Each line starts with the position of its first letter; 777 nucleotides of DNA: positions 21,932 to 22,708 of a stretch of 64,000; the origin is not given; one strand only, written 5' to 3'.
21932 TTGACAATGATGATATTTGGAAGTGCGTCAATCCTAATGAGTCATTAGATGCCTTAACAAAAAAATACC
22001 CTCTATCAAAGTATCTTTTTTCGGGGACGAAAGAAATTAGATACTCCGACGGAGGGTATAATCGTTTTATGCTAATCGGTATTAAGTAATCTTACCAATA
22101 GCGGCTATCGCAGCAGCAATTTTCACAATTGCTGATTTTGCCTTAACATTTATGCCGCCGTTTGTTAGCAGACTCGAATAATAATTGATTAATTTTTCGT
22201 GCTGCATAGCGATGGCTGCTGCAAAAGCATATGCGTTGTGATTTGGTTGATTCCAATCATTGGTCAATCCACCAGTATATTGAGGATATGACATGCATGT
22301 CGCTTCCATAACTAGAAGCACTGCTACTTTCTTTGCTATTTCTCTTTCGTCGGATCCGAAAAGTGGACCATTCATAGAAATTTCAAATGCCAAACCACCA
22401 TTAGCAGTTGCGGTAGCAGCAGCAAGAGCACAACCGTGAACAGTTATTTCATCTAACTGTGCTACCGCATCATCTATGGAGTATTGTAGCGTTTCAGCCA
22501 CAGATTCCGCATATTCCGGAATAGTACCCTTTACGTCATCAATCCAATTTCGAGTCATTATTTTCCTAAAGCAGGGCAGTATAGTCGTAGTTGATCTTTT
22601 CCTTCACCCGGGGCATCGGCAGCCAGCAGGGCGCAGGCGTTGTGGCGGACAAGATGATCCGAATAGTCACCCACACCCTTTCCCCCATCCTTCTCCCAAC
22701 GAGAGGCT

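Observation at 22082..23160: GC-rich foreign island encoding an MqsA-like antitoxin homologue without an intact toxin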

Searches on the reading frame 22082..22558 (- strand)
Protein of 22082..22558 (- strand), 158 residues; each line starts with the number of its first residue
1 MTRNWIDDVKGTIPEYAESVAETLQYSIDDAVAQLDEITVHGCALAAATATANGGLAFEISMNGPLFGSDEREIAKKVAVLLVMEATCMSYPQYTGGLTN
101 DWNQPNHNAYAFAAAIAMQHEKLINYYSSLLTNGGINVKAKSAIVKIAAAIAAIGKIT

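Call 5: search_protein_families(library=pfam, proteins=[window:22082-22558:-], max_evalue=1)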
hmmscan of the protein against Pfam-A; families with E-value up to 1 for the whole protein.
window:22082-22558:- (158 aa): 0 families

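Call 6: search_protein_families(library=ncbifam, proteins=[window:22082-22558:-], max_evalue=1)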
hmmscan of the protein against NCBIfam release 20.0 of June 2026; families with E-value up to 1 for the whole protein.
window:22082-22558:- (158 aa): 3 families
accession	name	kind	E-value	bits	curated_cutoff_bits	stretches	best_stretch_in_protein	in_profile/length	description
TIGR00777.1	ahpD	subfamily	4.9e-05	23.2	191.95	1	6-85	2-80/177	alkylhydroperoxidase, AhpD family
TIGR01524.1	ATPase-IIIB_Mg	equivalog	0.046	11.6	610.75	1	99-156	280-335/867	magnesium-translocating P-type ATPase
NF049943.1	SQR_III_seleno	exception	0.098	11.5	525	1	81-121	99-139/406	type III sulfide quinone reductase, selenoprotein subtype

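Call 12: search_protein_families(library=phrogs, proteins=[window:22082-22558:-], max_evalue=0.001)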
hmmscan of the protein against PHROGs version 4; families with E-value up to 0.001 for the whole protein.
window:22082-22558:- (158 aa): 0 families

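Call 29: find_related_loci(query=window:22082-22558:-, collection=viral_contigs, flank=4000)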
Query window:22082-22558:- (158 aa) in viral_contigs; peptide patterns used: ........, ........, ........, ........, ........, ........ (x = any residue, [..] = any of these).
21 stretches matched a pattern; 13 encode a relative of the query (tblastn E <= 1e-3); 13 distinct loci.
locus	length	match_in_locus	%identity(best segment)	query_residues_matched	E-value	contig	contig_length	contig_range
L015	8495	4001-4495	34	1-157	5e-28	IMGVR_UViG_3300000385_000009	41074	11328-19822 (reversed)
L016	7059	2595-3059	52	1-158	8e-25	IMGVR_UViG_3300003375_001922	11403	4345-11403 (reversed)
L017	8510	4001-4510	36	2-157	4e-20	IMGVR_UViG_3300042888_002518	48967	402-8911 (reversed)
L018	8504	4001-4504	37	2-158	1e-19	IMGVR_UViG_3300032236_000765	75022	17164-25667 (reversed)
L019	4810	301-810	34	2-157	6e-19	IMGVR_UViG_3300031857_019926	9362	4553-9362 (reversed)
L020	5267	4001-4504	36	2-157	3e-17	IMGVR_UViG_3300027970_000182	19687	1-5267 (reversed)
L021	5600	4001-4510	32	2-157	6e-17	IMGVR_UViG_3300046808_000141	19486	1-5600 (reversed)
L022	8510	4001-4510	32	2-157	6e-17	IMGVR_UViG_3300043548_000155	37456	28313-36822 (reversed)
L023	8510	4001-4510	32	2-157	6e-17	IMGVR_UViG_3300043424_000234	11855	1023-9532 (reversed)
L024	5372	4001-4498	35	4-157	7e-17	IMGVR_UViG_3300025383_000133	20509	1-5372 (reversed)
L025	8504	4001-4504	34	4-157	2e-16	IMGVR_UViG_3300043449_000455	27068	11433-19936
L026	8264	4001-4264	47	2-91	2e-14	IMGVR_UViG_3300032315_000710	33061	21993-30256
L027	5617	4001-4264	47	2-91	2e-13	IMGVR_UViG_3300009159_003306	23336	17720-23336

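Call 38: search_protein_families(library=pfam, proteins=[L026:2879-3940:+, L026:3986-4513:+, L016:2595-3062:+, L026:2234-2557:+, L026:2554-2865:+], max_evalue=0.1)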
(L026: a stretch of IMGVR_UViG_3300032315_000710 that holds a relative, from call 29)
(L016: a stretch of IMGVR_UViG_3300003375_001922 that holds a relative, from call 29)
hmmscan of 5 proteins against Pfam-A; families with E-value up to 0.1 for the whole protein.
L026:2879-3940:+ (353 aa): 27 families (the best 25 are shown)
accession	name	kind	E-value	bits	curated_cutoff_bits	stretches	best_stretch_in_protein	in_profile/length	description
PF00004.35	AAA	-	1.3e-09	39.1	21.2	1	78-183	1-126/131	ATPase family associated with various cellular activities (AAA)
PF20720.3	nSTAND3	-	1.2e-06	28.7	27.2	1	78-174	20-93/155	Novel STAND NTPase 3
PF25199.1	nSTAND_NTPase5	-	2.8e-05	24.4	34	1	58-143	21-112/145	Novel STAND NTPase 5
PF05729.18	NACHT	-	2.9e-05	24.4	26.7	1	78-105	3-30/167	NACHT domain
PF07728.20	AAA_5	-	5.8e-05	23.5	22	1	77-120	1-44/139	AAA domain (dynein-related subfamily)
PF05673.19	DUF815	-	9.1e-05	22.2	23.8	1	67-156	45-136/249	Protein of unknown function (DUF815)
PF13191.12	AAA_16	-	0.00016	22.7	32.6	1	74-104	23-53/167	AAA ATPase domain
PF13401.12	AAA_22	-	0.00044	21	27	1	78-110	8-40/130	AAA domain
PF07724.20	AAA_2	-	0.00049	20.6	27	0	78-110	6-38/166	AAA domain (Cdc48 subfamily)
PF00910.28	RNA_helicase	-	0.0014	19.6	21.5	1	78-152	1-71/105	RNA helicase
PF00158.32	Sigma54_activat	-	0.0027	17.8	20.2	1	73-110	20-57/168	Sigma-54 interaction domain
PF02367.23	TsaE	-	0.0042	17.5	26.6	1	63-102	8-48/128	Threonylcarbamoyl adenosine biosynthesis protein TsaE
PF12775.13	AAA_7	-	0.0042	17.1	25.8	1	75-110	33-68/181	P-loop containing dynein motor region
PF01656.29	CbiA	-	0.0048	17.3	25.4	1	80-210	4-54/125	CobQ/CobB/MinD/ParA nucleotide binding domain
PF24883.2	NPHP3_N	-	0.0066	17.1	24.8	1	78-105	25-52/164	Nephrocystin 3, N-terminal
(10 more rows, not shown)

L026:3986-4513:+ (175 aa): 0 families

L016:2595-3062:+ (155 aa): 0 families

L026:2234-2557:+ (107 aa): 0 families

L026:2554-2865:+ (103 aa): 1 family
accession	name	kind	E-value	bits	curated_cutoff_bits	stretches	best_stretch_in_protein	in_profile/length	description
PF13861.12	FLgD_tudor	-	0.0066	17.1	26.9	1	60-85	6-31/58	FlgD Tudor-like domain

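Call 39: find_related_loci(query=L026:2879-3940:+, collection=viral_contigs, flank=2500)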
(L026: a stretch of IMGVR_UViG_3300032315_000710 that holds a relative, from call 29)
Query L026:2879-3940:+ (353 aa) in viral_contigs; peptide patterns used: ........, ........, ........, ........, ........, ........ (x = any residue, [..] = any of these).
217 stretches matched a pattern; 213 encode a relative of the query (tblastn E <= 1e-3); the best 80 are kept; 80 distinct loci.
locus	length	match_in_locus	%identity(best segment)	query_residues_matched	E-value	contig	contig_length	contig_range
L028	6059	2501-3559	100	1-353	0e+0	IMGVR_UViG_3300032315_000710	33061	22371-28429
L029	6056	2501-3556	90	1-352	0e+0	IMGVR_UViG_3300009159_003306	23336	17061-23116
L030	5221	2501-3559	75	1-353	0e+0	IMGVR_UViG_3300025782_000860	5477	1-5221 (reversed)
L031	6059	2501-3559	75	1-353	0e+0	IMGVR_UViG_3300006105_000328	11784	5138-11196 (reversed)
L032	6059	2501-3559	75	1-353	0e+0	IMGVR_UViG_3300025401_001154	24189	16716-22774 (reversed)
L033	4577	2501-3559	75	1-353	0e+0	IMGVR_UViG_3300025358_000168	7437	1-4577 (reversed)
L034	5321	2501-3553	73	1-351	0e+0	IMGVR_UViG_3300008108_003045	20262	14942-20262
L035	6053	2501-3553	73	1-351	0e+0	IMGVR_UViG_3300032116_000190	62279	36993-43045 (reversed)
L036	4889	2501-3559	89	1-353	0e+0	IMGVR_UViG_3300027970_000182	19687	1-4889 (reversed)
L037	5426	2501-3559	70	1-351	6e-176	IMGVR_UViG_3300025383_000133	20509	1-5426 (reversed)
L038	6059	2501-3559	72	1-353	5e-173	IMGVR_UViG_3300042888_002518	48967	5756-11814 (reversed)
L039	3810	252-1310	69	1-353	1e-178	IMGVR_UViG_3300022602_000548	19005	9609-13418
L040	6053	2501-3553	70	1-351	3e-172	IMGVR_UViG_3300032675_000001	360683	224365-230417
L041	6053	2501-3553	70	1-351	3e-172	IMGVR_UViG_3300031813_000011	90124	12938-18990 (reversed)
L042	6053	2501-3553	72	1-351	7e-171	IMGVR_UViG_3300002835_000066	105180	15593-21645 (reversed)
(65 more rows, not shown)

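Call 52: find_homologous_proteins(query=window:22082-22558:-)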
Query window:22082-22558:- (158 aa): 217 proteins with E <= 0.001 among 849 candidates; the best 120 are listed.
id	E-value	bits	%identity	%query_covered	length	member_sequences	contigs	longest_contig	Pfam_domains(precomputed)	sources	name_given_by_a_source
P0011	2.4e-97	340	100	100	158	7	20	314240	-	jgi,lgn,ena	jgi:hypothetical protein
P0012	3.5e-38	149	55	100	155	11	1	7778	-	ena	-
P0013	1.1e-34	137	45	100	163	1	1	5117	-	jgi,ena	-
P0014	7.1e-26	109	60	54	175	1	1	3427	-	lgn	-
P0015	9.5e-22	95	40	98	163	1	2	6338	-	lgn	-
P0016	5.4e-21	93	39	97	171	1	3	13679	PF02627.26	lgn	-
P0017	5.8e-21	93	53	51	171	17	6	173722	PF02627.26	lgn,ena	-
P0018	7.0e-21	92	36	97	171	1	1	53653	PF02627.26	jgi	jgi:alkyl hydroperoxide reductase subunit D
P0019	1.0e-20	92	51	51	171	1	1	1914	PF02627.26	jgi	jgi:alkyl hydroperoxide reductase subunit D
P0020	1.3e-20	92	52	51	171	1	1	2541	PF02627.26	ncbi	-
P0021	1.3e-20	92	46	59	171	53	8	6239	PF02627.26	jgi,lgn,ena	jgi:alkyl hydroperoxide reductase subunit D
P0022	1.4e-20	92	38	98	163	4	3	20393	-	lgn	-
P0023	1.4e-20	91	38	97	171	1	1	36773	PF02627.26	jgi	jgi:lipoyl-dependent peroxiredoxin subunit D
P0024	1.5e-20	91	36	97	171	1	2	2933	PF02627.26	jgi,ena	-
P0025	1.5e-20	91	36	97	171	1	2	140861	PF02627.26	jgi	jgi:lipoyl-dependent peroxiredoxin subunit D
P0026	1.5e-20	91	37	97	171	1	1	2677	PF02627.26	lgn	-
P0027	1.5e-20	91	52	51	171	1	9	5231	PF02627.26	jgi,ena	jgi:alkyl hydroperoxide reductase subunit D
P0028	1.6e-20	91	38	97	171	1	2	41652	PF02627.26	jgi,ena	jgi:alkyl hydroperoxide reductase subunit D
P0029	1.6e-20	91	39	97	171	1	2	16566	PF02627.26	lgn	-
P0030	1.9e-20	91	46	59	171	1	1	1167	PF02627.26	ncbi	-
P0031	2.5e-20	91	38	97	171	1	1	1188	PF02627.26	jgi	jgi:alkyl hydroperoxide reductase subunit D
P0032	2.9e-20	90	54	51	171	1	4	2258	PF02627.26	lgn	-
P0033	3.3e-20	90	38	97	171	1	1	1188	PF02627.26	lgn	-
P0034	3.4e-20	90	38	97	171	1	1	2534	PF02627.26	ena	-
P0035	3.6e-20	90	38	97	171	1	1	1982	PF02627.26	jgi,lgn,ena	jgi:alkyl hydroperoxide reductase subunit D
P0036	3.7e-20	90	51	51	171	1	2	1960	PF02627.26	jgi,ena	jgi:alkyl hydroperoxide reductase subunit D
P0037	3.9e-20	90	39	97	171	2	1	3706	PF02627.26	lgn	-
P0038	4.0e-20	90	53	51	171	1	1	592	PF02627.26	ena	-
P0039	4.1e-20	90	36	97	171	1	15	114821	PF02627.26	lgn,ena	-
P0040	4.3e-20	90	38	97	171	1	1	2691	PF02627.26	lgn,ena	-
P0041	4.6e-20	90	36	97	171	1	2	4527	PF02627.26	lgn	-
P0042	4.9e-20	90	38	97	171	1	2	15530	PF02627.26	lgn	-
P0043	5.0e-20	90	36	97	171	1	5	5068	PF02627.26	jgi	jgi:alkyl hydroperoxide reductase subunit D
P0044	5.2e-20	90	37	97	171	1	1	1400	PF02627.26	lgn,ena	-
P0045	5.2e-20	90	37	97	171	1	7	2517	PF02627.26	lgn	-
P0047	6.6e-20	89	54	51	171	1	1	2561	PF02627.26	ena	-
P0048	7.9e-20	89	53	51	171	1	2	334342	PF02627.26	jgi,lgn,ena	jgi:alkyl hydroperoxide reductase subunit D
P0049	8.3e-20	89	54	51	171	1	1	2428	PF02627.26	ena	-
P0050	8.8e-20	89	37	97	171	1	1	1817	PF02627.26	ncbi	-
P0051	9.8e-20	89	51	51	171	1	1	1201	PF02627.26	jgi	jgi:alkyl hydroperoxide reductase subunit D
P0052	1.0e-19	89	37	97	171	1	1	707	PF02627.26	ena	-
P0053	1.0e-19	89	37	97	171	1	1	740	PF02627.26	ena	-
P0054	1.0e-19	89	36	97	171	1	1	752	PF02627.26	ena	-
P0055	1.0e-19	89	39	97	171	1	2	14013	PF02627.26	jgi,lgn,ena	jgi:alkyl hydroperoxide reductase subunit D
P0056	1.1e-19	89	34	97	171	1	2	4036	PF02627.26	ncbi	-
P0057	1.2e-19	89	36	97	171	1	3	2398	PF02627.26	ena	-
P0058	1.2e-19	89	53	51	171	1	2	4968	PF02627.26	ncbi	-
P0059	1.3e-19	88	37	97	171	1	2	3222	PF02627.26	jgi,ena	jgi:alkyl hydroperoxide reductase subunit D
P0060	1.3e-19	88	36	97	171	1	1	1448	PF02627.26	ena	-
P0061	1.4e-19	88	39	97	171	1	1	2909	PF02627.26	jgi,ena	jgi:alkyl hydroperoxide reductase subunit D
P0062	1.6e-19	88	39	98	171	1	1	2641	PF02627.26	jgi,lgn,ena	jgi:alkyl hydroperoxide reductase subunit D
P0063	1.7e-19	88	36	97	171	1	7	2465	PF02627.26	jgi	jgi:alkyl hydroperoxide reductase subunit D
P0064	1.7e-19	88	37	97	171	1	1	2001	PF02627.26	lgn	-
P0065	1.8e-19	88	39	97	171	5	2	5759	PF02627.26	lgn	-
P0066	1.8e-19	88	36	97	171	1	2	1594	PF02627.26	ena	-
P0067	1.9e-19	88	36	97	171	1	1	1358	PF02627.26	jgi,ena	-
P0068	1.9e-19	88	37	97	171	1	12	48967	PF02627.26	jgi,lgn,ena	jgi:alkyl hydroperoxide reductase subunit D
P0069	1.9e-19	88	37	97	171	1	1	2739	PF02627.26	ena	-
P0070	2.0e-19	88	52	51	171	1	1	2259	PF02627.26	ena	-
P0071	2.0e-19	88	37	97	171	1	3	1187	PF02627.26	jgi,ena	jgi:lipoyl-dependent peroxiredoxin subunit D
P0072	2.1e-19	88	36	97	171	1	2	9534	PF02627.26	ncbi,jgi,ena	jgi:alkyl hydroperoxide reductase subunit D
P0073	2.1e-19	88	51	51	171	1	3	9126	PF02627.26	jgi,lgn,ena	jgi:alkyl hydroperoxide reductase subunit D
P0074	2.2e-19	88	36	97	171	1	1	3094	PF02627.26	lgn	-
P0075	2.3e-19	88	39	97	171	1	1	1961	PF02627.26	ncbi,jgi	jgi:alkyl hydroperoxide reductase subunit D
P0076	2.3e-19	88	37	98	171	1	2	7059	PF02627.26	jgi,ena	jgi:lipoyl-dependent peroxiredoxin subunit D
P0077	2.3e-19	88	39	97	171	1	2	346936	PF02627.26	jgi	jgi:lipoyl-dependent peroxiredoxin subunit D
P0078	2.4e-19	88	38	97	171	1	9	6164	PF02627.26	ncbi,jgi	jgi:alkyl hydroperoxide reductase subunit D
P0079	2.4e-19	87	37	97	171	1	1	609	PF02627.26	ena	-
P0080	2.5e-19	87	37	98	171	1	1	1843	PF02627.26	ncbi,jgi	jgi:alkyl hydroperoxide reductase subunit D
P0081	2.5e-19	87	37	97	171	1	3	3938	PF02627.26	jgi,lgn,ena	jgi:alkyl hydroperoxide reductase subunit D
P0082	2.5e-19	87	39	97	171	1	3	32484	PF02627.26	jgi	jgi:lipoyl-dependent peroxiredoxin subunit D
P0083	2.6e-19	87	37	97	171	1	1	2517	PF02627.26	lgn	-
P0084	2.7e-19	87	36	97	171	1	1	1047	PF02627.26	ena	-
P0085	2.7e-19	87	37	97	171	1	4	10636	PF02627.26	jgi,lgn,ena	jgi:alkyl hydroperoxide reductase subunit D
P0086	2.7e-19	87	36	97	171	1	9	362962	PF02627.26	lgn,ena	-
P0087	2.7e-19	87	52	51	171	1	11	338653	PF02627.26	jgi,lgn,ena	jgi:lipoyl-dependent peroxiredoxin subunit D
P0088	2.8e-19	87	34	97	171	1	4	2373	PF02627.26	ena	-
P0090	3.0e-19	87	36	97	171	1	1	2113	PF02627.26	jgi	jgi:alkyl hydroperoxide reductase subunit D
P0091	3.1e-19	87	36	97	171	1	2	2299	PF02627.26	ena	-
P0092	3.2e-19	87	37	97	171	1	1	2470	PF02627.26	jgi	jgi:alkyl hydroperoxide reductase subunit D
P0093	3.5e-19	87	37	98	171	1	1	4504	PF02627.26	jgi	jgi:alkyl hydroperoxide reductase subunit D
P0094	3.5e-19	87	37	97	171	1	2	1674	PF02627.26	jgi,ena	jgi:alkyl hydroperoxide reductase subunit D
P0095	3.5e-19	87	36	97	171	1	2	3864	PF02627.26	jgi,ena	jgi:alkyl hydroperoxide reductase subunit D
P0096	3.5e-19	87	37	98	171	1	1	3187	PF02627.26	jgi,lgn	jgi:alkyl hydroperoxide reductase subunit D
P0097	3.5e-19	87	35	97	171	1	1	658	PF02627.26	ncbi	-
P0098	3.5e-19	87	37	97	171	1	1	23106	PF02627.26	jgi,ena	jgi:alkyl hydroperoxide reductase subunit D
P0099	3.6e-19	87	38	97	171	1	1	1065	PF02627.26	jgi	jgi:alkyl hydroperoxide reductase subunit D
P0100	3.6e-19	87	37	97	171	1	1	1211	PF02627.26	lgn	-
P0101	3.6e-19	87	37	97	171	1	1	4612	PF02627.26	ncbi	-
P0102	3.7e-19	87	36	97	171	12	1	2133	PF02627.26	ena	-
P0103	3.8e-19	87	36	97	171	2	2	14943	PF02627.26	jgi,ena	jgi:alkyl hydroperoxide reductase subunit D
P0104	3.8e-19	87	36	98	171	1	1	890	PF02627.26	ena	-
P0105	4.0e-19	87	37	97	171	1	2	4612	PF02627.26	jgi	-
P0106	4.0e-19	87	37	97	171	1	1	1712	PF02627.26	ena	-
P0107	4.0e-19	87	37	97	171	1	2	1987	PF02627.26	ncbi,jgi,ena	jgi:alkyl hydroperoxide reductase subunit D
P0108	4.3e-19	87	36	97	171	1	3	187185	PF02627.26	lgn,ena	-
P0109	4.6e-19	87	36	97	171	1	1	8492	PF02627.26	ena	-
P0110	4.8e-19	87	48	51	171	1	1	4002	PF02627.26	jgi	-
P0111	5.0e-19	86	35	97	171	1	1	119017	PF02627.26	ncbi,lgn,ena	-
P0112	5.2e-19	86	36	98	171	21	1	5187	PF02627.26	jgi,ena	jgi:alkyl hydroperoxide reductase subunit D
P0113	5.4e-19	86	36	97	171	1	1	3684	PF02627.26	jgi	jgi:alkyl hydroperoxide reductase subunit D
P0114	5.7e-19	86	35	97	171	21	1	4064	PF02627.26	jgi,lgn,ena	jgi:alkyl hydroperoxide reductase subunit D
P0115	5.8e-19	86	37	97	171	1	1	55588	PF02627.26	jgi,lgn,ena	jgi:alkyl hydroperoxide reductase subunit D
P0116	6.0e-19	86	37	97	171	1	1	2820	PF02627.26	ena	-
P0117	6.1e-19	86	37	97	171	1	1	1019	PF02627.26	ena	-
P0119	6.3e-19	86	35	97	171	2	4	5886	PF02627.26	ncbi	-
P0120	6.4e-19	86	41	58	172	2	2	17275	PF02627.26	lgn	-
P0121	6.6e-19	86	36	97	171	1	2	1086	PF02627.26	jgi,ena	jgi:alkyl hydroperoxide reductase subunit D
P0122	6.8e-19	86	36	97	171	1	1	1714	PF02627.26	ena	-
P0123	6.8e-19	86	35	97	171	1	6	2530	PF02627.26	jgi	jgi:alkyl hydroperoxide reductase subunit D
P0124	6.9e-19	86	38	97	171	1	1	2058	PF02627.26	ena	-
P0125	6.9e-19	86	36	98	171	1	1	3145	PF02627.26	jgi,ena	jgi:alkyl hydroperoxide reductase subunit D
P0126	6.9e-19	86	36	97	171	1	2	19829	PF02627.26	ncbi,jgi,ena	jgi:lipoyl-dependent peroxiredoxin subunit D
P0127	7.0e-19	86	36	97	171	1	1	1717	PF02627.26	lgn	-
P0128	7.4e-19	86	38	97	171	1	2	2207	PF02627.26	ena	-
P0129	8.6e-19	86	37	97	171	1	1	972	PF02627.26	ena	-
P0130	9.2e-19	86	38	97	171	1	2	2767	PF02627.26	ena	-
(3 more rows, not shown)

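Call 56: search_protein_families(library=padloc, proteins=[L026:2879-3940:+, window:22082-22558:-], max_evalue=0.01)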
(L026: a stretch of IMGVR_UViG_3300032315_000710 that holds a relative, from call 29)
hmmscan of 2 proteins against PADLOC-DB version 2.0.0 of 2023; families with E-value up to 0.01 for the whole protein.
L026:2879-3940:+ (353 aa): 9 families
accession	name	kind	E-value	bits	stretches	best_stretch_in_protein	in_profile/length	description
PDLC04232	IetA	-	7.5e-05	20.3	1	76-139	117-186/330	-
PDLC01515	Csx3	-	0.00057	17.5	1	74-120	5-51/183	"CAS-I,CAS-III; associated"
PDLC04140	mad8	-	0.00067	17.3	1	77-136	29-70/314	mads_8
PDLC00914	TRIP13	-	0.00089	16.8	1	77-103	73-99/302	TRIP13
PDLC02196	IetA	-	0.0015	16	0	75-100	122-147/374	-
PDLC02350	AbiO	-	0.0015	15.3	1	70-114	191-231/468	AbiO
PDLC01045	Csx3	-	0.0029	14.9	1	65-120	97-152/286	Csx3-AAA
PDLC02372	Nhi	-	0.0051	13.5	0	69-110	198-233/470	-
PDLC04959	PDC-S20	-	0.0056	14.3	0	78-127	43-95/464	-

window:22082-22558:- (158 aa): 0 families

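Call 57: search_protein_families(library=ncbifam, proteins=[L026:2879-3940:+], max_evalue=0.01)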
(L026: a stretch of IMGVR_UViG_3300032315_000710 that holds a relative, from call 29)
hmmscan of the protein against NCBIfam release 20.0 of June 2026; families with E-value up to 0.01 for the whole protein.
L026:2879-3940:+ (353 aa): 18 families
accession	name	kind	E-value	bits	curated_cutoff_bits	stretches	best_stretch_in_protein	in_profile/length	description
NF005992.0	PRK08116.1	subfamily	1.7e-06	27.4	189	1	74-111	112-150/269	hypothetical protein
TIGR03420.1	DnaA_homol_Hda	equivalog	4.7e-05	23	194.8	1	68-152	31-116/226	DnaA regulatory inactivator Hda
TIGR03689.1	pup_AAA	equivalog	0.00013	20.9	504.75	1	74-103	215-244/512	proteasome ATPase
NF003229.0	PRK04195.1-5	equivalog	0.00013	20.8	280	0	129-207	105-180/413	replication factor C large subunit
NF003069.1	PRK03992.1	subfamily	0.00031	20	500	1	76-117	166-209/379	proteasome-activating nucleotidase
NF006505.0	PRK08939.1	equivalog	0.00038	19.8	228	1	57-109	138-190/306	primosomal protein DnaI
TIGR01243.1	CDC48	subfamily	0.00077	17.9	802.65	1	72-137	485-556/733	CDC48 family AAA ATPase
NF047747.1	PrtsmActNtasePan2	equivalog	0.00082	18.7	700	1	75-102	185-212/397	proteasome-activating nucleotidase Pan2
NF041006.2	cell_div_CdvC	equivalog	0.00088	18.3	650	1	76-138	135-209/370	cell division protein CdvC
NF042959.1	IteA_antiphage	equivalog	0.0026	17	510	0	60-100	112-150/367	anti-phage ATPase IteA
TIGR01242.2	TIGR01242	subfamily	0.0026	16.8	500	1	76-117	149-192/362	proteasome-activating nucleotidase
NF005304.0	PRK06835.1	equivalog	0.0035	16.5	215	1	64-111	174-217/330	ATP-binding protein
NF047748.1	PrtsmActNtasePan1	equivalog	0.0035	16.4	750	1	75-99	182-206/405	proteasome-activating nucleotidase Pan1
NF003226.0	PRK04195.1-1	equivalog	0.0041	16.1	588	0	71-98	36-63/405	replication factor C large subunit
TIGR00150.1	T6A_YjeE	equivalog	0.0044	16.9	60.1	0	62-103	8-50/135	tRNA (adenosine(37)-N6)-threonylcarbamoyltransferase complex ATPase subunit type 1 TsaE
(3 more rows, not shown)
